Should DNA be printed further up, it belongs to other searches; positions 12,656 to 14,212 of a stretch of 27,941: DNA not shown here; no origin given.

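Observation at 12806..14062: Catalytically dead TyrRS-like domain fused to a winged HTH, divergently transcribed from the radical-SAM/kinase gene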

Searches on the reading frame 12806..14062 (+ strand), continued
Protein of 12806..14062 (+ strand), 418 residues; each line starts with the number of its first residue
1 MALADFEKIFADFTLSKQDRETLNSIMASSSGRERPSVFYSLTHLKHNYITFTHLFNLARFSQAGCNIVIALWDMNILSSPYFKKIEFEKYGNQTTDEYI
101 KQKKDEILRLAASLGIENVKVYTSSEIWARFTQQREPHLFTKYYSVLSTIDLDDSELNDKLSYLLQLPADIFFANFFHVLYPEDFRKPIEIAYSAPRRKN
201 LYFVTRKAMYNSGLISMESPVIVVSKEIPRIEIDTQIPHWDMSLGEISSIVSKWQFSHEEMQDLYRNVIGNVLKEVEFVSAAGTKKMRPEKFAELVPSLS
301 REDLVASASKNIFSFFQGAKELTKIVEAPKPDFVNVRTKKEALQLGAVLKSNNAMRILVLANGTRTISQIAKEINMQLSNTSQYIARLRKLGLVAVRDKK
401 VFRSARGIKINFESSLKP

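Call 30: search_protein_families(library=pfam, alignment_id=A2, max_evalue=1)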
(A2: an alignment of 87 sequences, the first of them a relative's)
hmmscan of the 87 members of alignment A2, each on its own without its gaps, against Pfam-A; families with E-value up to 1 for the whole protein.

A. member 1, P0001 (418 aa): 17 families
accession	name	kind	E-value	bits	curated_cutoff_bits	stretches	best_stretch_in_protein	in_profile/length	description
PF01022.26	HTH_5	-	2e-06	28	22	1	359-395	10-46/47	Bacterial regulatory protein, arsR family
PF13412.12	HTH_24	-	0.00044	20.2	21.9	1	359-394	12-47/48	Winged helix-turn-helix DNA-binding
PF14947.12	HTH_45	-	0.00057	20.3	25.5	1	356-408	10-63/77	Winged helix-turn-helix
PF12802.13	MarR_2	-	0.00079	20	27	1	361-397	16-53/61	MarR family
PF16221.11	HTH_47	-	0.0036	17.3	27.1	1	351-395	33-77/78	winged helix-turn-helix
PF01978.25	TrmB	-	0.004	17.4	25.6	1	359-400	17-58/68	Sugar-specific transcriptional regulator TrmB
PF01047.28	MarR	-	0.0081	16.5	24.6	1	362-398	15-51/59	MarR family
PF09339.16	HTH_IclR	-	0.012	15.8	22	1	360-395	12-49/52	IclR helix-turn-helix domain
PF13463.12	HTH_27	-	0.033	14.9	22.2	1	360-399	12-52/68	Winged helix DNA-binding domain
PF13477.12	Glyco_trans_4_2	-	0.066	13.8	23.4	1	309-366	54-111/139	Glycosyl transferase 4-like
PF25212.1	HVO_A0114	-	0.076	13.3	27.6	1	360-400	32-72/84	HVO_A0114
PF01325.25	Fe_dep_repress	-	0.078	13.6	26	1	367-400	25-58/60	Iron dependent repressor, N-terminal DNA binding domain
PF14394.12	DUF4423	-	0.098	12.9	30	1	350-404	19-76/165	Domain of unknown function (DUF4423)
PF02082.26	Rrf2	-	0.15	12.7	30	1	362-396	21-55/132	Iron-dependent Transcriptional regulator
PF12840.13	HTH_20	-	0.19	12.2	27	1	361-397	15-51/51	Helix-turn-helix domain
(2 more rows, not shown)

B. families by the number of members that match (of 87 scanned): 188 families (the first 25 are shown)
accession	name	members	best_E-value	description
PF01022.26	HTH_5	78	7.8e-08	Bacterial regulatory protein, arsR family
PF13412.12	HTH_24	69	3.2e-08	Winged helix-turn-helix DNA-binding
PF16221.11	HTH_47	69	4.4e-07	winged helix-turn-helix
PF01978.25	TrmB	66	3.1e-06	Sugar-specific transcriptional regulator TrmB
PF01047.28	MarR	58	2.5e-06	MarR family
PF12802.13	MarR_2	56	3.4e-05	MarR family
PF14947.12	HTH_45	54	1.6e-07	Winged helix-turn-helix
PF25212.1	HVO_A0114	52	9.9e-09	HVO_A0114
PF09339.16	HTH_IclR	51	1.1e-06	IclR helix-turn-helix domain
PF12840.13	HTH_20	36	1.3e-05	Helix-turn-helix domain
PF13545.12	HTH_Crp_2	36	0.00019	Crp-like helix-turn-helix domain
PF01325.25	Fe_dep_repress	31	3e-05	Iron dependent repressor, N-terminal DNA binding domain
PF24034.1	DUF7343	27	2e-05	Domain of unknown function (DUF7343)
PF13463.12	HTH_27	26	0.00073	Winged helix DNA-binding domain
PF02082.26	Rrf2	22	0.014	Iron-dependent Transcriptional regulator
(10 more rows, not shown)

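Call 38: find_related_loci(query=A1, collection=genome_contigs, flank=6000)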
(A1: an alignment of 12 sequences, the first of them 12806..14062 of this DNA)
Query A1 (418 aa) in genome_contigs; peptide patterns used: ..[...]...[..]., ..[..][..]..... (x = any residue, [..] = any of these).
22 stretches matched a pattern; 2 encode a relative of the query (tblastn E <= 1e-3); 2 distinct loci.
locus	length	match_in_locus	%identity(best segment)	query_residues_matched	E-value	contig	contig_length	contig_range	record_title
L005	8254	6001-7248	62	4-416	5e-180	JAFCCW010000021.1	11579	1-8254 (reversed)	MAG: Candidatus Iainarchaeum archaeon isolate Meg19_1012_Bin_161 Meg19_1012_Bin_161_scaffold_18415, whole genome shotgun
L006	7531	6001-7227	60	8-416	7e-174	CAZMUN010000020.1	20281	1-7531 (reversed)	MAG TPA_asm: uncultured archaeon isolate SRP141376_co2_350 genome assembly, contig: NODE_5483_length_20281_cov_5.000297,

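Call 39: predict_structure(alignment_id=A2)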
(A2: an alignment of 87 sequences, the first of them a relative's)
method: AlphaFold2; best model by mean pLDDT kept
length: 418 residues; sequences in the alignment: 87
mean_pLDDT: 94.4   pTM: 0.88
mean pLDDT of the five models: 94.4, 94.1, 94.0, 93.8, 93.5
residues with pLDDT >= 90: 362; 70-90: 51; 50-70: 5; < 50: 0
segments of 3 or more residues with pLDDT < 50: none
pLDDT, mean of each block of 10 residues (from residue 1): 84 96 92 90 97 97 96 96 90 91 95 94 96 91 96 79 94 98 95 96 97 97 98 96 98 98 98 98 98 98 98 98 79 89 96 98 98 98 97 96 94 79
secondary structure, 60 per line:
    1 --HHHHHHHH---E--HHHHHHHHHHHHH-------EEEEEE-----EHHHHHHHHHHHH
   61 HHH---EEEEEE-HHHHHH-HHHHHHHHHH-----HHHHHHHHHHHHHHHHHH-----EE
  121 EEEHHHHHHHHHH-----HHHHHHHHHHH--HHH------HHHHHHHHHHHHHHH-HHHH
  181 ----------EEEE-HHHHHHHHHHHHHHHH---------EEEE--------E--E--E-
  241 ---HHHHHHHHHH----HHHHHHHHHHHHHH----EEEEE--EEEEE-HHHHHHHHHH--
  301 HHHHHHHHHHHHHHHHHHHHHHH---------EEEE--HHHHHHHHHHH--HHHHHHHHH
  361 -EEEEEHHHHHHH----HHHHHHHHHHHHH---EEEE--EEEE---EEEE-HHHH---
elements in order: H3-10 H17-29 E37-42 H49-63 E67-72 H74-79 H81-90 H96-113 E119-123 H124-133 H139-149 H161-175 H177-180 E191-194 H196-211 E221-224 H244-253 H258-271 E276-280 E283-287 H289-298 H301-323 E333-336 H339-349 H352-360 E362-366 H367-373 H378-390 E394-397 E400-403 E407-410 H412-415

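Call 43: fold_search(model_id=the predicted structure, library=pdb)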
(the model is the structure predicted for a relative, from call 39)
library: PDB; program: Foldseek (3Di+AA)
matches with E <= 10: 1529; with E <= 0.001: 175
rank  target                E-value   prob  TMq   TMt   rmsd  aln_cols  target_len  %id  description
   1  2cyb_B                1.9e-11  1.00  0.50  0.62   5.9       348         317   13  Crystal structure of Tyrosyl-tRNA Synthetase complexed with L-tyrosine from Archaeoglobus fulgidus (released 2005-11-22)
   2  2cyb_A                3.4e-11  1.00  0.51  0.64   5.6       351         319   13  Crystal structure of Tyrosyl-tRNA Synthetase complexed with L-tyrosine from Archaeoglobus fulgidus (released 2005-11-22)
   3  1u7d_A                1.4e-10  1.00  0.50  0.68   5.0       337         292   14  crystal structure of apo M. jannashii tyrosyl-tRNA synthetase (released 2005-05-17)
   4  4nx2                  2.3e-10  1.00  0.49  0.63   5.9       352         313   13  Crystal structure of DCYRS complexed with DCY (released 2014-09-24)
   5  1u7x_A                3.1e-10  1.00  0.49  0.63   5.8       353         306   12  crystal structure of a mutant M. jannashii tyrosyl-tRNA synthetase specific for O-methyl-tyrosine (released 2005-05-24)
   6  4nd6                  3.8e-10  1.00  0.52  0.69   5.2       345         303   13  Crystal structure of apo 3-nitro-tyrosine tRNA synthetase (5B) in the open form (released 2014-03-19)
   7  5n5v_B                4.0e-10  1.00  0.49  0.63   5.6       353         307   12  Structure of p-boronophenylalanyl tRNA synthetase - apo form (released 2018-02-14)
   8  9cll_B                4.0e-10  1.00  0.50  0.59   7.6       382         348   14  Plasmodium falciparum tyrosyl-tRNA synthetase in complex with ML471-Tyr (released 2024-11-27)
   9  1q11                  4.2e-10  1.00  0.49  0.60   6.4       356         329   13  Crystal structure of an active fragment of human tyrosyl-tRNA synthetase with tyrosinol (released 2004-01-06)
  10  3vgj_A                4.5e-10  1.00  0.50  0.58   7.2       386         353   13  Crystal of Plasmodium falciparum tyrosyl-tRNA synthetase (PfTyrRS)in complex with adenylate analog (released 2012-07-25)
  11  5n5v_C                4.7e-10  1.00  0.49  0.63   5.6       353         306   12  Structure of p-boronophenylalanyl tRNA synthetase - apo form (released 2018-02-14)
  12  1n3l                  5.0e-10  1.00  0.51  0.61   5.9       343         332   12  Crystal structure of a human aminoacyl-tRNA synthetase cytokine (released 2002-11-20)
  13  7rou                  6.2e-10  1.00  0.50  0.60   5.8       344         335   14  Structure of human tyrosyl tRNA synthetase in complex with ML901-Tyr (released 2022-06-08)
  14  5thh                  6.2e-10  1.00  0.49  0.60   6.7       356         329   14  Crystal structure of a human tyrosyl-tRNA synthetase mutant (released 2017-05-17)
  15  4q93                  6.5e-10  1.00  0.51  0.62   5.9       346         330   13  Crystal structure of resveratrol bound human tyrosyl tRNA synthetase (released 2014-12-17)
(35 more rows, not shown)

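Call 44: find_encoding_contigs(protein=P0014, flank=5000, max_places=2)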
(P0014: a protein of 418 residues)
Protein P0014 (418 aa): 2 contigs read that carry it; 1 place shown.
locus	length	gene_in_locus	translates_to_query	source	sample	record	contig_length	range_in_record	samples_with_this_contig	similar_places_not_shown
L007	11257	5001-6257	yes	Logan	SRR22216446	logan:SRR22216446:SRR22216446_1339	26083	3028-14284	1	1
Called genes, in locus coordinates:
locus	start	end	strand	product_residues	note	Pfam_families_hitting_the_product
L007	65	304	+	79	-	-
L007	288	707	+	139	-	-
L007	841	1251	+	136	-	-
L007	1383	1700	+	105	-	-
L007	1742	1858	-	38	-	-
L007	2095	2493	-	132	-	-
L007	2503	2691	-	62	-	-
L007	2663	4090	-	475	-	PF04055:Radical_SAM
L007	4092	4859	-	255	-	PF04014:MazE_antitoxin (weak)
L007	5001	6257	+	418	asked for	PF25212:HVO_A0114 (weak)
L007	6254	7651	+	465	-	PF02310:B12-binding, PF04055:Radical_SAM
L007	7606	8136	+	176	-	PF01928:CYTH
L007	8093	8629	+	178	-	PF03449:GreA_GreB_N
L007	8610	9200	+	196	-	PF02223:Thymidylate_kin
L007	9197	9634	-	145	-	PF06094:GGACT, PF13772:AIG2_2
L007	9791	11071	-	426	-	PF00675:Peptidase_M16, PF05193:Peptidase_M16_C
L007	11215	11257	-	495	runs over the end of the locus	PF00171:Aldedh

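Call 46: find_encoding_contigs(protein=P0042, flank=5000, max_places=2)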
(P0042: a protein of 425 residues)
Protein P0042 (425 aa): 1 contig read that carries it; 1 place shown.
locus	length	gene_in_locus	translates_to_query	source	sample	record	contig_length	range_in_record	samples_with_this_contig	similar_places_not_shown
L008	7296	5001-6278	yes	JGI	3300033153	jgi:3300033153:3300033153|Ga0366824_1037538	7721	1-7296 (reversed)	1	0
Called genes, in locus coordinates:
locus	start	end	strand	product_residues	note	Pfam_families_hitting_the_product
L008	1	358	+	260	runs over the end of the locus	?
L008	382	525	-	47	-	-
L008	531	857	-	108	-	PF10764:Gin (weak)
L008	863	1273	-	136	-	-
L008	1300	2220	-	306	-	PF13263:PHP_C (weak)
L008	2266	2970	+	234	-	-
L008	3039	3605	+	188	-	PF02830:V4R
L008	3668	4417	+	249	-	PF00154:RecA_N (weak), PF06745:ATPase, PF13481:AAA_25, PF23442:DUF7125 (faint), PF06745:ATPase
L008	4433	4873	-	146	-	-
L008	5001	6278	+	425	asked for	-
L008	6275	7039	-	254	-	PF01209:Ubie_methyltran, PF05891:Methyltransf_PK (weak), PF13489:Methyltransf_23, PF05175:MTS (weak), PF13847:Methyltransf_31, PF08241:Methyltransf_11, PF08242:Methyltransf_12 (weak), PF13649:Methyltransf_25, +1 more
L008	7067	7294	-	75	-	?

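Call 47: find_encoding_contigs(protein=P0050, flank=5000, max_places=2)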
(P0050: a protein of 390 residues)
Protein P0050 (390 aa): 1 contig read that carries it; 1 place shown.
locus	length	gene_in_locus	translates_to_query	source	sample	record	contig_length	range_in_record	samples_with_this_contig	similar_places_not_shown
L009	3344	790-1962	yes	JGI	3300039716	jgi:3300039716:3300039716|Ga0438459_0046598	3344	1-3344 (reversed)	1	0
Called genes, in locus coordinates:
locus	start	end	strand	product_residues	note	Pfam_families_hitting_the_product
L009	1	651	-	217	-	?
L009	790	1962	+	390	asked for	PF01978:TrmB (faint), PF12840:HTH_20 (faint), PF01022:HTH_5 (weak), PF09339:HTH_IclR (weak), PF13412:HTH_24 (weak)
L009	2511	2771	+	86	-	-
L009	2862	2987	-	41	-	-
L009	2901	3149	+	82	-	-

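Call 48: find_encoding_contigs(protein=P0089, flank=5000, max_places=2)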
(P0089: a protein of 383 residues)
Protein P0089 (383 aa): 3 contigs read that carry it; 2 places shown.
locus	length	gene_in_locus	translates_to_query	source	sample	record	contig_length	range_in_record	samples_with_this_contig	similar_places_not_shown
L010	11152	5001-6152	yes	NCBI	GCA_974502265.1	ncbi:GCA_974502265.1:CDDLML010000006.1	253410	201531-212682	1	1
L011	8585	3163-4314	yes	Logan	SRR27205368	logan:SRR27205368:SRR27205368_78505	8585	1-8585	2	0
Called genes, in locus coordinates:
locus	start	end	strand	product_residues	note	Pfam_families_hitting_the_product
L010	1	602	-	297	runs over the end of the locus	PF13691:Lactamase_B_4, PF23023:Anti-Pycsar_Apyc1, PF00753:Lactamase_B, PF12706:Lactamase_B_2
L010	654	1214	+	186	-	PF02778:tRNA_int_endo_N, PF01974:tRNA_int_endo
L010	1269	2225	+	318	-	-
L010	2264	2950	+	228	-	-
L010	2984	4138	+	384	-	PF01136:Peptidase_U32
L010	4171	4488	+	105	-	-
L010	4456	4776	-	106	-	-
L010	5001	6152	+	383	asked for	-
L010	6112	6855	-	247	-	PF01928:CYTH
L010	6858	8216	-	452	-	PF02310:B12-binding, PF04055:Radical_SAM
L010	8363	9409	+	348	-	PF01555:N6_N4_Mtase, PF01170:UPF0020, PF13847:Methyltransf_31 (weak)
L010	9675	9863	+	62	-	PF00833:Ribosomal_S17e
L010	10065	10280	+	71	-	PF01918:Alba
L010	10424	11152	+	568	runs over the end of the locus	PF00999:Na_H_Exchanger, PF02254:TrkA_N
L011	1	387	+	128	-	?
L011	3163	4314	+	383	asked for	-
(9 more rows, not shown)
